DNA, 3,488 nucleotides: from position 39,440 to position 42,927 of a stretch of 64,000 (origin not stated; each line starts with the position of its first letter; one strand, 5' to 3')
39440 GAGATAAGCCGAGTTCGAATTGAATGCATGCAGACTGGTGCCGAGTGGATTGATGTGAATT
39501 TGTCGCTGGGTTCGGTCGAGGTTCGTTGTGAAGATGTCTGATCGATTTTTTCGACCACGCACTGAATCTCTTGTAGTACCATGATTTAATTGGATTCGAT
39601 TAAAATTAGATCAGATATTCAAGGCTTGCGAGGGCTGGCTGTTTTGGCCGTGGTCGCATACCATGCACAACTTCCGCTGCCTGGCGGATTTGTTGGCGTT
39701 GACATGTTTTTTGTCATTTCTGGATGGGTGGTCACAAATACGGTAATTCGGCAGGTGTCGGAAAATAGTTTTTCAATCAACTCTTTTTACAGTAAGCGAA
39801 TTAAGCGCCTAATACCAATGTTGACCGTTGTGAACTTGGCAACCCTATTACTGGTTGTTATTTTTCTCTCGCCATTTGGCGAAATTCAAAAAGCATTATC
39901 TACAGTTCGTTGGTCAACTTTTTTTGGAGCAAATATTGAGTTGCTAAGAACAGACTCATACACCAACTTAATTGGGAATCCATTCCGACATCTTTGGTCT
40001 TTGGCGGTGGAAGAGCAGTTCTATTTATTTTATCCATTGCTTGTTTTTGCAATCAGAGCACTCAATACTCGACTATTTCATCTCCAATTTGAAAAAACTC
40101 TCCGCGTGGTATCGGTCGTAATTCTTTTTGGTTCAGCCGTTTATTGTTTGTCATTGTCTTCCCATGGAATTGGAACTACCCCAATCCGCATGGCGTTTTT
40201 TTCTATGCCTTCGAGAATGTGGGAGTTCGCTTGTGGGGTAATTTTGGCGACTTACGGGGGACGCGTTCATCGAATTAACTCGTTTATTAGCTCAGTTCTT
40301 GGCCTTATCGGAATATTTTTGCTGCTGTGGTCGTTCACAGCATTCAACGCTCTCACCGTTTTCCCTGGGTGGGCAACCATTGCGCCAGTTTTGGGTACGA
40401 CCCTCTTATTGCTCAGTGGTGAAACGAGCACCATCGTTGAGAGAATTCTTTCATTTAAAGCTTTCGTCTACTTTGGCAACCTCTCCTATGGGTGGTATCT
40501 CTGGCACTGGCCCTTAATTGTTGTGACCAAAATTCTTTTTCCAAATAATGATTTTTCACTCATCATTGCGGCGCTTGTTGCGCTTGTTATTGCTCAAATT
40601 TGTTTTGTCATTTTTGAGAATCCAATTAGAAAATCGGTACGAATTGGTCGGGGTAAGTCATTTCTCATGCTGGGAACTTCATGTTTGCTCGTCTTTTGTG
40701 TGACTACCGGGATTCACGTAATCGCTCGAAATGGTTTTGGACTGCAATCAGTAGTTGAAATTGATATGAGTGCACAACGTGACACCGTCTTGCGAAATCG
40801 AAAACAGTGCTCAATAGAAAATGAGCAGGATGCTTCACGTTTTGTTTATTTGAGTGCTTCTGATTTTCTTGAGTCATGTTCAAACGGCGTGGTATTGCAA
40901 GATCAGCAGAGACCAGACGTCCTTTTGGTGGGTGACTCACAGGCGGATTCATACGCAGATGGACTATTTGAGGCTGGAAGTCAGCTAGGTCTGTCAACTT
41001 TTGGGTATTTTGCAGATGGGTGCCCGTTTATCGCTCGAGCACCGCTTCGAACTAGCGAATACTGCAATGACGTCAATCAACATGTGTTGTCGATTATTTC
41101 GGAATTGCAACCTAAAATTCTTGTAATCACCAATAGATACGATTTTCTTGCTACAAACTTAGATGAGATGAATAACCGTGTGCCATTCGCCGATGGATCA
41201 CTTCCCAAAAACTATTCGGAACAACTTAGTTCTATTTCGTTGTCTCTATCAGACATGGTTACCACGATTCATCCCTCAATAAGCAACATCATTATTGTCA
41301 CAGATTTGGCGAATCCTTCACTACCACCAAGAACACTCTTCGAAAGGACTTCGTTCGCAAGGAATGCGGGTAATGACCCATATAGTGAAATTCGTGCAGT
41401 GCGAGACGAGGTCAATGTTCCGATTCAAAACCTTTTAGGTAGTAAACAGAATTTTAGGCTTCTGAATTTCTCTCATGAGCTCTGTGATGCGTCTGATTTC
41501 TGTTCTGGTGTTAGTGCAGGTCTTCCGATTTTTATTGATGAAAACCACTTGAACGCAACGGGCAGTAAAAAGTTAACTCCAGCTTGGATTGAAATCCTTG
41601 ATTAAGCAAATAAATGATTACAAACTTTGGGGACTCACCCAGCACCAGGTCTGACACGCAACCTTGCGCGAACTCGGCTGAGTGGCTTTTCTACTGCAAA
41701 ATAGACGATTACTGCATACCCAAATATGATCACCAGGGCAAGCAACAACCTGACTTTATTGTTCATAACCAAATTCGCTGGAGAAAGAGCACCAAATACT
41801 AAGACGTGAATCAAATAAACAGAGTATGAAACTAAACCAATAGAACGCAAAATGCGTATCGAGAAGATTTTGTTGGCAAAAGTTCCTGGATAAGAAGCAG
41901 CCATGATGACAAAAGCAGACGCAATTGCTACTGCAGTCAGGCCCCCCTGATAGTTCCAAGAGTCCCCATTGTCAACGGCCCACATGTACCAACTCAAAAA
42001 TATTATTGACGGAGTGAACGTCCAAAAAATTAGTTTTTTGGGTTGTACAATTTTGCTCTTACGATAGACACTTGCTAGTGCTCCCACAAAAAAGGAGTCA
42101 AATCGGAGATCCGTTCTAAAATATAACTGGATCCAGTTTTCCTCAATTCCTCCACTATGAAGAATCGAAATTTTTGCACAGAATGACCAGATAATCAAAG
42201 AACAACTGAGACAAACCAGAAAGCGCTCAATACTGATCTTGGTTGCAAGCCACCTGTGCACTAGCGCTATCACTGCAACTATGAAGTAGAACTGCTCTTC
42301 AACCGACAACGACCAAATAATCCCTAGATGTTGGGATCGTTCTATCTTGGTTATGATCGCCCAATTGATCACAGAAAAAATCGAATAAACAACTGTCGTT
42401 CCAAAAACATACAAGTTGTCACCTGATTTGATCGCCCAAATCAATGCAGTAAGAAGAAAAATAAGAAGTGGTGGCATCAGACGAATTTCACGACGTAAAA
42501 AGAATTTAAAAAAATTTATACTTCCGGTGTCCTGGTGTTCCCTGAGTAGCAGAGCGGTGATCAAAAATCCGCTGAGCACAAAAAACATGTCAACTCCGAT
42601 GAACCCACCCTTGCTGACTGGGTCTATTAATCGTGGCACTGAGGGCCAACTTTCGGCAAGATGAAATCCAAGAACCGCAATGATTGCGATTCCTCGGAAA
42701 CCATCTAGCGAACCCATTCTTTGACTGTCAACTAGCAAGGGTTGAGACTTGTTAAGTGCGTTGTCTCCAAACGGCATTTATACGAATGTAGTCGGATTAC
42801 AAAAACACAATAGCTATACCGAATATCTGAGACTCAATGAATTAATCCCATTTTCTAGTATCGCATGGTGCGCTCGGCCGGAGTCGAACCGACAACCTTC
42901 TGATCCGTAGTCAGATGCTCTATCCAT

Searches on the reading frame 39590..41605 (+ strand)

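Call 46: search_protein_families(library=pfam, proteins=[window:39590-41605:+], max_evalue=0.00001)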
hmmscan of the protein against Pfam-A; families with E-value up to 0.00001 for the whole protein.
window:39590-41605:+ (671 aa): 2 families
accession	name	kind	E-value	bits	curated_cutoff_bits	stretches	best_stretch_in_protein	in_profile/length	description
PF01757.29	Acyl_transf_3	-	3.9e-28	98.9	31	1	9-339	3-321/326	Acyltransferase domain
PF19040.6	SGNH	-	8.9e-28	98.1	27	1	436-667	16-247/248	SGNH domain (fused to AT3 domains)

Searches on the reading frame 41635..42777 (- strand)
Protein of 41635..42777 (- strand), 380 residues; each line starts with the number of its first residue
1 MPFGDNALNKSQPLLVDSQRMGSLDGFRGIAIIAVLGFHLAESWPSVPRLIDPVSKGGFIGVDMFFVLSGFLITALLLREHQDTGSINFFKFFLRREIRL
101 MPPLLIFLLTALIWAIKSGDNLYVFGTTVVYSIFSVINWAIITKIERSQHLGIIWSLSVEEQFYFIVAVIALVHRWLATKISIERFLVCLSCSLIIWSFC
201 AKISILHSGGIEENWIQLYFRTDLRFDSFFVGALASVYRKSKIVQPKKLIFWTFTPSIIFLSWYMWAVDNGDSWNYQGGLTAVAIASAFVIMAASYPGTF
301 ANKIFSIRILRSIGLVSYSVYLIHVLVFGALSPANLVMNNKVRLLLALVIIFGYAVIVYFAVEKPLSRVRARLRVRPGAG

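Call 46: search_protein_families(library=pfam, proteins=[window:41635-42777:-], max_evalue=0.00001)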
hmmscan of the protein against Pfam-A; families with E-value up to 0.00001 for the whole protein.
window:41635-42777:- (380 aa): 1 family
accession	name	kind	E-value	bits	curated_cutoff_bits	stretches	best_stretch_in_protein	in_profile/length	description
PF01757.29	Acyl_transf_3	-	1.3e-25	90.7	31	1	23-359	3-323/326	Acyltransferase domain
